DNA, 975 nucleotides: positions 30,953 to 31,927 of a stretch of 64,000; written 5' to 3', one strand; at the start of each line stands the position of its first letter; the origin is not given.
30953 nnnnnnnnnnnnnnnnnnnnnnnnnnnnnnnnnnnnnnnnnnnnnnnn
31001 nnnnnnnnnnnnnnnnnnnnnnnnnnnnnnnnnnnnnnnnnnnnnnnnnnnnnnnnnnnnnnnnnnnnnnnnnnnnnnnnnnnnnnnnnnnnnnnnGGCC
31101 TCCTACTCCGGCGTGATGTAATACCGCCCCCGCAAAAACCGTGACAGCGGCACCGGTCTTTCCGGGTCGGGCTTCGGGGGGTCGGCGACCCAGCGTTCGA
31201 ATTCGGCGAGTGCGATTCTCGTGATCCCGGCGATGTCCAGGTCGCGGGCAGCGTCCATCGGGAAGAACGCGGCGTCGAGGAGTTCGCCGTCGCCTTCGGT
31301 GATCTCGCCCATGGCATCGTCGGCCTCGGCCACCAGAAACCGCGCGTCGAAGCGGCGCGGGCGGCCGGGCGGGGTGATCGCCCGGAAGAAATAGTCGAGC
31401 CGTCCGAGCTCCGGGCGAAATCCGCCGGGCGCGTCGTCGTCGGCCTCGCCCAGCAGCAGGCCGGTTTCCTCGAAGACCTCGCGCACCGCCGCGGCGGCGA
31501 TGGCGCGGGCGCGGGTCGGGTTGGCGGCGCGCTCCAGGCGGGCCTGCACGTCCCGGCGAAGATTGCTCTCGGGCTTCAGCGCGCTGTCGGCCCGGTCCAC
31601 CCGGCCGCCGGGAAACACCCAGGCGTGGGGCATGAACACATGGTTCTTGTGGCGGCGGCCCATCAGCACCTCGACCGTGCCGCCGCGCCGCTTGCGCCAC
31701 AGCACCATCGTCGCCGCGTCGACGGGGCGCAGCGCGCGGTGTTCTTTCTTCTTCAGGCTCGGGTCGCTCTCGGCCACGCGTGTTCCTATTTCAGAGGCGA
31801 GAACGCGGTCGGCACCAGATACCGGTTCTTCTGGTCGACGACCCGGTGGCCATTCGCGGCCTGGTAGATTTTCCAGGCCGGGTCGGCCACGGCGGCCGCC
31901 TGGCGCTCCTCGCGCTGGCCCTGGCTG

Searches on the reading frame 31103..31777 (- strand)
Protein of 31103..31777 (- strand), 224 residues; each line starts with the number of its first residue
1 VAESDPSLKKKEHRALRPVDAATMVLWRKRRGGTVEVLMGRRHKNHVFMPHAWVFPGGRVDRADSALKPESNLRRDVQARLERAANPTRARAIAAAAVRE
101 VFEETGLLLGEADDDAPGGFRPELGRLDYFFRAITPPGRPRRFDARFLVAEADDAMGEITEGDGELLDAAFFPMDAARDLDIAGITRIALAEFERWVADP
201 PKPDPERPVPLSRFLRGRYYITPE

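Call 39: search_protein_families(library=pfam, proteins=[window:31103-31777:-], max_evalue=0.01)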
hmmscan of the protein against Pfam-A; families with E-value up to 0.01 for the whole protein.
window:31103-31777:- (224 aa): 1 family
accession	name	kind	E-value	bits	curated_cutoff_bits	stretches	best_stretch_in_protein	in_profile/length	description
PF00293.34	NUDIX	-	1e-10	42.1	21.1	1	93-180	44-121/134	NUDIX domain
